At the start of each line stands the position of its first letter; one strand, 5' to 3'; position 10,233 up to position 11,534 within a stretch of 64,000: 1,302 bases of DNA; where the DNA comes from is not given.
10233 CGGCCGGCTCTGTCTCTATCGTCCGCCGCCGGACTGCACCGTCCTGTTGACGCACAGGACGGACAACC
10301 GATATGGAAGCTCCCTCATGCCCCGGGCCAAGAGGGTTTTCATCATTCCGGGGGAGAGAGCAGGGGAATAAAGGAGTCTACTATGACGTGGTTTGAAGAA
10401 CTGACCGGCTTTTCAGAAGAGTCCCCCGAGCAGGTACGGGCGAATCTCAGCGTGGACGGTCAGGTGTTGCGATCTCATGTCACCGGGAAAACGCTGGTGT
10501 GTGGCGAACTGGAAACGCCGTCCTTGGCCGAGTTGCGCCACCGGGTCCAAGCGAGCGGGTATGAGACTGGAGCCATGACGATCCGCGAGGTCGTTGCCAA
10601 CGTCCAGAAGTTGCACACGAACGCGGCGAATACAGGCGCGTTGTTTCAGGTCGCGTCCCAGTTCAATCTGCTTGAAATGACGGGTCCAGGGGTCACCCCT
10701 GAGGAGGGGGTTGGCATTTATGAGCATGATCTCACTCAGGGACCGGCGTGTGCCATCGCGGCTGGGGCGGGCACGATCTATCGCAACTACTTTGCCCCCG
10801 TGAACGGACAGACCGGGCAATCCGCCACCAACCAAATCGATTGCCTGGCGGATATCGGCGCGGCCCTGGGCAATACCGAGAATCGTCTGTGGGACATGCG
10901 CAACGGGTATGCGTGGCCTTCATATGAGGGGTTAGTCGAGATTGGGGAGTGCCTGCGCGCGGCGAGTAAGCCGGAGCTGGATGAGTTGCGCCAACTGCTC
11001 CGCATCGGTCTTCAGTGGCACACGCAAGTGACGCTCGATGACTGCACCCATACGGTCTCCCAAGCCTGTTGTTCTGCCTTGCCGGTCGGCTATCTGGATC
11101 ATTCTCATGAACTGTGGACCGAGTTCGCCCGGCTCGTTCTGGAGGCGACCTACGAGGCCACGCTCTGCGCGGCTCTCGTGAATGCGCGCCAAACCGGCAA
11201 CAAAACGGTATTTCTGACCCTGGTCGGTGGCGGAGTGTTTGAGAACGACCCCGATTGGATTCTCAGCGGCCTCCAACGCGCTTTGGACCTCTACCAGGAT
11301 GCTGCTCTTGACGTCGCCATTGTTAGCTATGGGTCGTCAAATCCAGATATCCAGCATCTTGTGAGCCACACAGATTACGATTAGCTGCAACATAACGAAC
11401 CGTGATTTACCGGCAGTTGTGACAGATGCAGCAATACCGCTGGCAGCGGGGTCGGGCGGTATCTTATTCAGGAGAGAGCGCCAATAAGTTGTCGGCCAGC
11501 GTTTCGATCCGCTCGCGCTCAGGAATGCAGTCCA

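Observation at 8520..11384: Three-gene module pairing an ADP-ribosylglycohydrolase with a PARG/macro-like protein and a tandem-repeat protein, with no obvious ADP-ribosyltransferase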

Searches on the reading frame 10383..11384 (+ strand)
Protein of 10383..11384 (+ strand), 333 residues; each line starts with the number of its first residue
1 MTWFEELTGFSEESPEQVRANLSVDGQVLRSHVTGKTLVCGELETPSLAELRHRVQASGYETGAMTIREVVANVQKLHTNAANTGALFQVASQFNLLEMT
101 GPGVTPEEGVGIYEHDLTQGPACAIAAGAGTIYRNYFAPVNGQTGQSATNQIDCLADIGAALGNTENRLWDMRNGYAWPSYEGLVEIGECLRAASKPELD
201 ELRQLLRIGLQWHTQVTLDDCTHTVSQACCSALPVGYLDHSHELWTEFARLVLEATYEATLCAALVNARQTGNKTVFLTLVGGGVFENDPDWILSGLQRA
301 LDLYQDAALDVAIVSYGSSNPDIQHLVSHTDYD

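Call 4: search_protein_families(library=ncbifam, proteins=[window:10383-11384:+], max_evalue=1)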
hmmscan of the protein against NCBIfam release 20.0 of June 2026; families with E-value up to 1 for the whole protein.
window:10383-11384:+ (333 aa): 0 families

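Call 5: search_protein_families(library=padloc, proteins=[window:10383-11384:+], max_evalue=1)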
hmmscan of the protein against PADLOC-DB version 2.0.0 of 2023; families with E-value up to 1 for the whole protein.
window:10383-11384:+ (333 aa): 0 families

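Call 6: search_protein_families(library=pfam, proteins=[window:10383-11384:+], max_evalue=1)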
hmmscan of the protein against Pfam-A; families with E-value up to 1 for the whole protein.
window:10383-11384:+ (333 aa): 0 families

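Call 9: find_homologous_proteins(query=window:10383-11384:+)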
Query window:10383-11384:+ (333 aa): 8000 proteins with E <= 0.001 among 8000 candidates; the best 120 are listed.
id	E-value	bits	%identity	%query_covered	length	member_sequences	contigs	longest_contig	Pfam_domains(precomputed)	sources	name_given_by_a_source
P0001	5.2e-220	747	97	100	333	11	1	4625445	-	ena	-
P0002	3.5e-193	659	88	99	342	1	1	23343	-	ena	-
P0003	3.8e-191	652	88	99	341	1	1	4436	-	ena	-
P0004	7.9e-191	651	87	99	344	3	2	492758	-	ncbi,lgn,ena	-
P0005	5.7e-189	645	85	99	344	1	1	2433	-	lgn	-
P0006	1.7e-188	644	85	100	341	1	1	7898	-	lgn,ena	-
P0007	1.8e-188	644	87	99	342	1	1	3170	-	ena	-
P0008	2.1e-187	640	86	99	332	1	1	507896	-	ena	-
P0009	3.1e-187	639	86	98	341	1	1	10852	-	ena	-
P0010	6.3e-187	638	86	99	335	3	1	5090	-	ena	-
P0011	2.9e-185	633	85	99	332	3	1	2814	-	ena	-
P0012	4.5e-184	629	84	100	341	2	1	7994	-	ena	-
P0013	8.1e-181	618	84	100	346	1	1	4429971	-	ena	-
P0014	1.3e-180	618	84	99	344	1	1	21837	-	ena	-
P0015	2.4e-178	610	84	99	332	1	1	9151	-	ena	-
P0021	2.0e-175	601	82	100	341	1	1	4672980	-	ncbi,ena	-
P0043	1.4e-162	558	77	99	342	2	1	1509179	-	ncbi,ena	-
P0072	2.6e-152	525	70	99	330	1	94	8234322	-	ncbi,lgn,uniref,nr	ncbi:hypothetical protein [Nostoc punctiforme]|uniref:Uncharacterized protein n=1 Tax=Nostoc punctif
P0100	4.5e-151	521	69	99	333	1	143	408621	-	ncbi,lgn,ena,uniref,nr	ncbi:hypothetical protein ACN23B_27275 (plasmid) [Anabaena sp. FACHB-709]|uniref:Uncharacterized pro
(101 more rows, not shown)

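Call 10: search_solved_structures(query=window:10383-11384:+, max_evalue=10, show_alignments=2)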
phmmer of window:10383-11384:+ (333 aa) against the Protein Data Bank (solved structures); distinct sequences matched with E-value up to 10: 0.

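Call 19: search_protein_representatives(protein=window:10383-11384:+)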
Query: 333 residues. Proteins with E-value up to 0.001 (for the whole library): 3742; up to 1e-10: 2351; up to 1e-30: 918. The best 150 are listed.
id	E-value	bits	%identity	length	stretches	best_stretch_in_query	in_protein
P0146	4.0e-120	417.2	57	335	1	3-329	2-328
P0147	1.3e-111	389.2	57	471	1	1-327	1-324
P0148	2.8e-110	384.9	48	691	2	3-320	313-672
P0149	6.7e-108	377.1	55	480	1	2-329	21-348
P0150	1.3e-106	372.9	56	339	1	1-329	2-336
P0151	5.1e-106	370.9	56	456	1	2-329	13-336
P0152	4.4e-101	354.7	53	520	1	2-324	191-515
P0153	1.6e-100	352.9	51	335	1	3-327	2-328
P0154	2.6e-100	352.1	55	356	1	3-328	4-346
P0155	4.8e-100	351.3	57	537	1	2-326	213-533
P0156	2.4e-97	342.4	53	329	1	3-328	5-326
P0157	9.0e-97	340.5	53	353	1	3-329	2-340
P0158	1.8e-96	339.5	58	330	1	3-325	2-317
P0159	7.9e-96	337.4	52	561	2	62-327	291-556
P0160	4.1e-94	331.8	55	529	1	2-323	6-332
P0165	3.2e-89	315.7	34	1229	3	24-322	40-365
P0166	9.1e-89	314.2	54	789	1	2-322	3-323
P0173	1.2e-87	310.5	34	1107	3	2-320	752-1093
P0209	4.3e-76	272.5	49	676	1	1-324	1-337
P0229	2.2e-71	257.1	37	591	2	2-322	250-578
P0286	1.2e-59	218.5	43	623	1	2-328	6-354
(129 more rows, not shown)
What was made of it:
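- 10383..11384 (+): 333-aa PARG-like macrodomain protein of a large unnamed family. 3,742 clusters at 50% identity (call 19).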

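Call 20: find_encoding_contigs(protein=P0072, flank=8000, max_places=4)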
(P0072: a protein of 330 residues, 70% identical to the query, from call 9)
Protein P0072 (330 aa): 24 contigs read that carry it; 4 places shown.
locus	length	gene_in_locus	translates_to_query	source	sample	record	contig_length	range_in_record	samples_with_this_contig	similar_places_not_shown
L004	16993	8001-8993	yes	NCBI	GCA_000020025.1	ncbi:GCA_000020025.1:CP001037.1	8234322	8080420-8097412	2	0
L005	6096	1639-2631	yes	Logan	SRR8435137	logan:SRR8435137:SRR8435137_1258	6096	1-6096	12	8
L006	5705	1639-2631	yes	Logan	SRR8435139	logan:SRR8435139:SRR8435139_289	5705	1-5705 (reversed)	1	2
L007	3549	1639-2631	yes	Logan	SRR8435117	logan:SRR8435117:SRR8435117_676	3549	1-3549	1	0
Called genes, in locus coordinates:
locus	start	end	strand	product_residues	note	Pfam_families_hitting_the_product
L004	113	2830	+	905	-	PF17162:DUF5118 (weak), PF17148:DUF5117, PF16313:DUF4953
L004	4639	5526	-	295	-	PF00561:Abhydrolase_1, PF12697:Abhydrolase_6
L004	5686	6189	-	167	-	PF01243:PNPOx_N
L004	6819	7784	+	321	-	PF00248:Aldo_ket_red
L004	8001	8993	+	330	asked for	-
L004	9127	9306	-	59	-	-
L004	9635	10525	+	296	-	-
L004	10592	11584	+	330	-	-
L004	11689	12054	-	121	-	-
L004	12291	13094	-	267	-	PF13911:AhpC-TSA_2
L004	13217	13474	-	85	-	-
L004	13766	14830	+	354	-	PF01594:AI-2E_transport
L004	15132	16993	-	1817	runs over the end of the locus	PF00069:Pkinase, PF07714:PK_Tyr_Ser-Thr, PF13191:AAA_16, PF00512:HisKA (faint), PF01590:GAF, PF13185:GAF_2, PF02518:HATPase_c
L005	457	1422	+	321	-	PF00248:Aldo_ket_red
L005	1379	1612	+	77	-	-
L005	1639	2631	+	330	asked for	-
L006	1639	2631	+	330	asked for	-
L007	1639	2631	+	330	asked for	-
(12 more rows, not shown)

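Call 22: search_protein_families(library=pfam, proteins=[P0148, P0165, P0173, P0166, P0152, P0155, P0159, P0209, P0229, P0286], max_evalue=0.01)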
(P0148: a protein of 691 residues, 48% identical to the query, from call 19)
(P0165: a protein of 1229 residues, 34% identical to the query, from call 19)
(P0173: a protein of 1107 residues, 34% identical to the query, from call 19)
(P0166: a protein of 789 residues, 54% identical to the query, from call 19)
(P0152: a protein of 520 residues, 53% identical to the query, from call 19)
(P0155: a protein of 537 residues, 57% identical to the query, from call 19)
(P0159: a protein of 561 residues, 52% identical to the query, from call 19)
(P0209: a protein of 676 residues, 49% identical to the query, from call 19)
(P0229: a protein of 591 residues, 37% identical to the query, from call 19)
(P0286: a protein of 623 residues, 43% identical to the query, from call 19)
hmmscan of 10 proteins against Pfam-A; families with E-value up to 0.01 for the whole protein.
P0148 (691 aa): 0 families

P0165 (1229 aa): 0 families

P0173 (1107 aa): 0 families

P0166 (789 aa): 10 families
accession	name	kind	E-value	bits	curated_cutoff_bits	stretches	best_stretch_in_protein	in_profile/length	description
PF22784.1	PTP-SAK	-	2.9e-14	53.8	27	1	407-561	3-149/153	Swiss Army Knife protein, DSP-PTPase phosphatase domain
PF22785.1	Tc-R-P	-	4e-11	43.8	27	1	429-529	11-105/106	Polymorphic toxin system, DSP-PTPase phosphatase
PF22741.1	PTP-NADK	-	6.4e-06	26.1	27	1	430-548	37-152/163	DSP-PTPase phosphatase fused to NAD+ Kinase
PF05706.17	CDKN3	-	5.5e-05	23.4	20.7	1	458-527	88-157/168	Cyclin-dependent kinase inhibitor 3 (CDKN3)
PF12146.15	Hydrolase_4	-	0.00019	21.2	27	1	681-720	75-116/239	Serine aminopeptidase, S33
PF20408.4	Abhydrolase_11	-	0.00027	21.2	27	1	668-768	58-167/193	Alpha/beta hydrolase domain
PF13350.11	Y_phosphatase3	-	0.00032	21.2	22.2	1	473-534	100-159/240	Tyrosine phosphatase family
PF00102.32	Y_phosphatase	-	0.00077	19.6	20.9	1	484-567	146-230/234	Protein-tyrosine phosphatase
PF07859.19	Abhydrolase_3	-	0.00097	19.4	25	1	632-716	20-103/210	alpha/beta hydrolase fold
PF05728.18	UPF0227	-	0.0052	17.1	21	0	616-715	3-91/187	Uncharacterised protein family (UPF0227)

P0152 (520 aa): 6 families
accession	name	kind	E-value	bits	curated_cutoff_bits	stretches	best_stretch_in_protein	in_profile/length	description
PF22785.1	Tc-R-P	-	3.2e-14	53.8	27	1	31-137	13-105/106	Polymorphic toxin system, DSP-PTPase phosphatase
PF22784.1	PTP-SAK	-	4.6e-13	49.9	27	1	31-143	21-119/153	Swiss Army Knife protein, DSP-PTPase phosphatase domain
PF22741.1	PTP-NADK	-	8.2e-07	29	27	1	31-148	38-146/163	DSP-PTPase phosphatase fused to NAD+ Kinase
PF00782.25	DSPc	-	2.9e-05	24.3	33.5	1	79-149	49-112/133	Dual specificity phosphatase, catalytic domain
PF14566.11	PTPlike_phytase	-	0.0048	17.4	27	1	60-128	85-150/158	Inositol hexakisphosphate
PF05706.17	CDKN3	-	0.0064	16.6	20.7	0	83-134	105-156/168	Cyclin-dependent kinase inhibitor 3 (CDKN3)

P0155 (537 aa): 7 families
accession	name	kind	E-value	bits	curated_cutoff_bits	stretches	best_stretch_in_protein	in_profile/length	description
PF22784.1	PTP-SAK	-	1e-14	55.3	27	1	84-177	53-153/153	Swiss Army Knife protein, DSP-PTPase phosphatase domain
PF22785.1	Tc-R-P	-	2.2e-11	44.7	27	1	53-149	16-104/106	Polymorphic toxin system, DSP-PTPase phosphatase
PF00782.25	DSPc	-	2.8e-06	27.6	33.5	1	94-179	43-129/133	Dual specificity phosphatase, catalytic domain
PF05706.17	CDKN3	-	7.3e-06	26.2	20.7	1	59-154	69-165/168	Cyclin-dependent kinase inhibitor 3 (CDKN3)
PF00102.32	Y_phosphatase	-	4.2e-05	23.7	20.9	1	100-179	144-230/234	Protein-tyrosine phosphatase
PF22741.1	PTP-NADK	-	0.0019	18.1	27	1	84-176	70-160/163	DSP-PTPase phosphatase fused to NAD+ Kinase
PF13350.11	Y_phosphatase3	-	0.0096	16.4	22.2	0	120-158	125-162/240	Tyrosine phosphatase family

P0159 (561 aa): 7 families
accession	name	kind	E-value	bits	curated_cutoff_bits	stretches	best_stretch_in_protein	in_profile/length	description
PF22785.1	Tc-R-P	-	1.1e-17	64.9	27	1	36-143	12-105/106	Polymorphic toxin system, DSP-PTPase phosphatase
PF22784.1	PTP-SAK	-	1.2e-16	61.6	27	1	16-149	6-119/153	Swiss Army Knife protein, DSP-PTPase phosphatase domain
PF22741.1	PTP-NADK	-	1.1e-13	51.4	27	1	36-146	37-138/163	DSP-PTPase phosphatase fused to NAD+ Kinase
PF00782.25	DSPc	-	1e-07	32.3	33.5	1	82-158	37-114/133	Dual specificity phosphatase, catalytic domain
PF00102.32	Y_phosphatase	-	2e-05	24.8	20.9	1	94-158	144-212/234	Protein-tyrosine phosphatase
PF14566.11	PTPlike_phytase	-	0.00054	20.5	27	1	81-138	98-154/158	Inositol hexakisphosphate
PF05706.17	CDKN3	-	0.0028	17.8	20.7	1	89-141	105-157/168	Cyclin-dependent kinase inhibitor 3 (CDKN3)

P0209 (676 aa): 0 families

P0229 (591 aa): 1 family
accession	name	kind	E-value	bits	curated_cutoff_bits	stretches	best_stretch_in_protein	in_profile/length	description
PF21827.1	New_glue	-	0.0038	17.4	31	1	201-239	28-68/94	New glue protein family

P0286 (623 aa): 0 families

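Call 24: search_solved_structures(query=A1, max_evalue=10, show_alignments=3)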
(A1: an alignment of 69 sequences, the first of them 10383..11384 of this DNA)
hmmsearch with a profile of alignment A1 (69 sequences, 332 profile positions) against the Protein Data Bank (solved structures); distinct sequences matched with E-value up to 10: 3.
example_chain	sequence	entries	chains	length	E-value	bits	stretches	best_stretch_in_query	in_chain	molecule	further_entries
6qzq_A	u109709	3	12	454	0.065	15.4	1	167-291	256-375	CRISPR-associated (Cas) DxTHG family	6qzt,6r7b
6r9r_B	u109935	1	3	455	0.065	15.3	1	167-291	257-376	CRISPR-associated (Cas) DxTHG family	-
9wk1_D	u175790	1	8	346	0.73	11.9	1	287-329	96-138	DON 3-epimerase chain D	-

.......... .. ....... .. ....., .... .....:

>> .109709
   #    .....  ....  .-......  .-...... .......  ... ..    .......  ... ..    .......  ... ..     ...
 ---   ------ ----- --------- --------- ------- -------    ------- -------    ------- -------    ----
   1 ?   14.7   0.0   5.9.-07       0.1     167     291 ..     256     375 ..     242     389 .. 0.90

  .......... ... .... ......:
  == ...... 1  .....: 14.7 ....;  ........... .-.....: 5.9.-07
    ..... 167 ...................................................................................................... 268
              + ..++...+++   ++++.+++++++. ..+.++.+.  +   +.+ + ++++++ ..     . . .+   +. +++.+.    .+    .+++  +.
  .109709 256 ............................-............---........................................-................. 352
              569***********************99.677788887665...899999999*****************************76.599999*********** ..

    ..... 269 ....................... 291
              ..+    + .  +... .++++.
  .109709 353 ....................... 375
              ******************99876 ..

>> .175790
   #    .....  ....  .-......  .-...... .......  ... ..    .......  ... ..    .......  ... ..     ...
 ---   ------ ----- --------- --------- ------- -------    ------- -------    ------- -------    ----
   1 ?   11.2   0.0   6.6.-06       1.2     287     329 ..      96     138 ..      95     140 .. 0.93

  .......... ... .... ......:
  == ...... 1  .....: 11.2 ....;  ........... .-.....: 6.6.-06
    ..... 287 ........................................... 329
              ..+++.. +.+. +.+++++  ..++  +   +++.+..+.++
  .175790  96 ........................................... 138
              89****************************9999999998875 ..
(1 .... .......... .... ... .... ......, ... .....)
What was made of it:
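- On Bacterial-type PARG (TIGR02452 / PF10021 DUF2263): No PDB sequence hit with the single sequence or the profile (calls 10, 24).
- Tried and rejected: A Csx1 hit at E 0.065 was dismissed as chance (calls 10, 24).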

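Call 25: find_related_loci(query=A1, collection=genome_contigs, flank=6000)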
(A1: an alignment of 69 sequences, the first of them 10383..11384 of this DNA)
Query A1 (333 aa) in genome_contigs; peptide patterns used: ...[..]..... (x = any residue, [..] = any of these).
599 stretches matched a pattern (row limit reached: there are more); 598 encode a relative of the query (tblastn E <= 1e-3); the best 80 are kept; 80 distinct loci.
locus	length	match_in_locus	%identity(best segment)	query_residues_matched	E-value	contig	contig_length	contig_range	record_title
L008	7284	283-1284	85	3-333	0e+0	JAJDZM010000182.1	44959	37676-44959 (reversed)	MAG: Candidatus Binatia bacterium isolate jk18x40bins.50 k141_1401803, whole genome shotgun sequence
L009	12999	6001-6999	80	2-331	5e-175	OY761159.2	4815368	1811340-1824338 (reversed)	MAG: Candidatus Binatia bacterium isolate a3054953-5fa8-48fb-90a5-e173aac96f7a genome assembly, chromosome: 1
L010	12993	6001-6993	77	2-332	4e-169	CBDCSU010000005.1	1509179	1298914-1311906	MAG: Candidatus Latescibacterota bacterium isolate 2ecd85b3-648f-40fe-bdc7-c449d976e5a8 genome assembly, contig: contig_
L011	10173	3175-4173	70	1-333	1e-158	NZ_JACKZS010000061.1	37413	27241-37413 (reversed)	Nostoc sp. UCD121 NODE_61_length_37413_cov_11.0341_ID_121, whole genome shotgun sequence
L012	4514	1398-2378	70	1-327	2e-161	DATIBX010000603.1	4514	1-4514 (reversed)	MAG TPA_asm: Pyrinomonadaceae bacterium isolate SMAG_U16301 k141_1705372, whole genome shotgun sequence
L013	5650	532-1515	70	1-328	5e-159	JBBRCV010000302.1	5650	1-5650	MAG: Elainellales cyanobacterium isolate Co_metawrap_2419 Cmw_2419_k141_10839660_length_5650_cov_7.9898, whole genome sh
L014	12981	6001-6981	69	1-327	5e-156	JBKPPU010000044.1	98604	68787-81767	MAG: Acidobacteriota bacterium isolate GS_EKS_MAG_00094 GS_EKS_000000311707, whole genome shotgun sequence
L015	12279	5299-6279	70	3-329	8e-156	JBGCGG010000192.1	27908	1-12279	MAG: Phormidesmis sp. isolate SGMAG-04 contig192, whole genome shotgun sequence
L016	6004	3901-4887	70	1-329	3e-156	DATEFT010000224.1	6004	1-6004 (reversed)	MAG TPA_asm: Blastocatellia bacterium isolate SMAG_U8766 k141_1456406, whole genome shotgun sequence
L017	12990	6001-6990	69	1-330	1e-153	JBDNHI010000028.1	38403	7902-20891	MAG: Gemmataceae bacterium isolate concoct.25.ELB k141_125518, whole genome shotgun sequence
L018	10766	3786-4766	69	3-329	2e-152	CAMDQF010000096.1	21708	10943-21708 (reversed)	MAG: Litorilinea aerophila isolate ZH-03apr19-129 genome assembly, contig: ZH-03apr19-C3500, whole genome shotgun sequen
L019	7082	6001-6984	70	1-328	2e-155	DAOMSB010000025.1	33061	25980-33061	MAG TPA_asm: Promineifilum sp. isolate AMR_MDS_5793 NODE_337_length_33061_cov_12.875144, whole genome shotgun sequence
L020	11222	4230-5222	67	1-331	2e-149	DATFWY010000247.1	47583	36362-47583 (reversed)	MAG TPA_asm: Blastocatellia bacterium isolate SMAG_U9503 k141_15464243, whole genome shotgun sequence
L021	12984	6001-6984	66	1-328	2e-148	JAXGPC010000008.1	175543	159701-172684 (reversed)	MAG: Anaerolineae bacterium isolate AnMBR.bin294 bin294_8, whole genome shotgun sequence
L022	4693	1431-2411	67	1-327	9e-151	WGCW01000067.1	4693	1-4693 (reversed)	MAG: Acidobacteria bacterium isolate S145_17 k151_160096, whole genome shotgun sequence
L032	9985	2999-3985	65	1-329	4e-143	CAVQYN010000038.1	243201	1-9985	MAG: uncultured Chloroflexia bacterium isolate MFD00032.bin.2.221 genome assembly, contig: contig_9801, whole genome sho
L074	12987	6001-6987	60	1-329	7e-132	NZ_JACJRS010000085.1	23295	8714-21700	Phormidium sp. FACHB-1136 contig85, whole genome shotgun sequence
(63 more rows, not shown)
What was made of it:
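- It is 60-70% identical across phyla (call 25). The macro family is very widespread (3,742 clusters at 50% identity, call 19) and strongly conserved (60-70% identity between phyla, call 25).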

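Call 29: predict_structure(alignment_id=A1)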
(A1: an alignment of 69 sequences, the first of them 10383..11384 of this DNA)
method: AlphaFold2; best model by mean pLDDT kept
length: 333 residues; sequences in the alignment: 69
mean_pLDDT: 97.0   pTM: 0.94
mean pLDDT of the five models: 97.0, 96.8, 96.5, 96.2, 96.1
residues with pLDDT >= 90: 325; 70-90: 5; 50-70: 2; < 50: 1
segments of 3 or more residues with pLDDT < 50: none
pLDDT, mean of each block of 10 residues (from residue 1): 96 98 98 98 99 98 96 98 99 96 96 94 98 98 97 98 97 98 98 98 99 98 98 97 98 99 99 98 96 98 97 97 90 59
secondary structure, 60 per line:
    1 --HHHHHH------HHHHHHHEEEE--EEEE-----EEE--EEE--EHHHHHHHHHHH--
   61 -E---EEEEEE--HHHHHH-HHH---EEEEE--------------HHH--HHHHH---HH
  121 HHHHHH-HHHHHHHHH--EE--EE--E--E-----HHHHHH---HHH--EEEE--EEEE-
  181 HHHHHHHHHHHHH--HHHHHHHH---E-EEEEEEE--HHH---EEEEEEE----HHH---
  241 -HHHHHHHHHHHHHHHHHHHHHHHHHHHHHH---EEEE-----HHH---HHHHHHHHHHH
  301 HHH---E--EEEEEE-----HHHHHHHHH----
elements in order: H3-8 H15-21 E22-25 E28-31 E37-39 E42-44 H48-58 E66-71 H74-79 E87-91 H111-115 H119-126 H128-136 H156-161 E170-173 E176-179 H181-193 H196-203 E209-215 E224-230 H242-271 E275-278 H290-303 E310-315 H321-329
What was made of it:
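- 10383..11384 (+): AF2 pLDDT 97 (call 29).
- On Macrodomain fold: AF2 pLDDT 97 and pTM 0.94 (call 29).
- Checked: The AF2 model has pLDDT 97 (call 29).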

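Call 40: search_protein_families(library=pfam, alignment_id=A3, max_evalue=0.0001)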
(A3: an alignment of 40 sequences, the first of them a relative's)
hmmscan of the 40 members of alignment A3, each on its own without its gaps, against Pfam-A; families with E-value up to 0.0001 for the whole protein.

A. member 1, P0147 (471 aa): 0 families

B. families by the number of members that match (of 40 scanned): 16 families
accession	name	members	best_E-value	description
PF22785.1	Tc-R-P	8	1.1e-17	Polymorphic toxin system, DSP-PTPase phosphatase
PF22784.1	PTP-SAK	8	1.2e-16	Swiss Army Knife protein, DSP-PTPase phosphatase domain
PF05706.17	CDKN3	6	6.9e-11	Cyclin-dependent kinase inhibitor 3 (CDKN3)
PF00782.25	DSPc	6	1e-07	Dual specificity phosphatase, catalytic domain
PF22741.1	PTP-NADK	3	1.1e-13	DSP-PTPase phosphatase fused to NAD+ Kinase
PF13499.12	EF-hand_7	2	6.3e-14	EF-hand domain pair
PF00036.39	EF-hand_1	2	4.9e-09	EF hand domain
PF13405.12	EF-hand_6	2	2.4e-07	EF-hand domain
PF00102.32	Y_phosphatase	2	2e-05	Protein-tyrosine phosphatase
PF13202.12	EF-hand_5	2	2.4e-05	EF hand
PF20118.4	DUF6508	1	3e-27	Family of unknown function (DUF6508)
PF12680.13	SnoaL_2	1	5e-09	SnoaL-like domain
PF14566.11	PTPlike_phytase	1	4.3e-08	Inositol hexakisphosphate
PF13833.12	EF-hand_8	1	2.7e-06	EF-hand domain pair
PF01363.27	FYVE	1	3.1e-05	FYVE zinc finger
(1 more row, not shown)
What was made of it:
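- The phosphatase Pfam families are named for an RNA-repair 'Swiss Army Knife' protein and for an NAD-kinase fusion (calls 22, 40).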
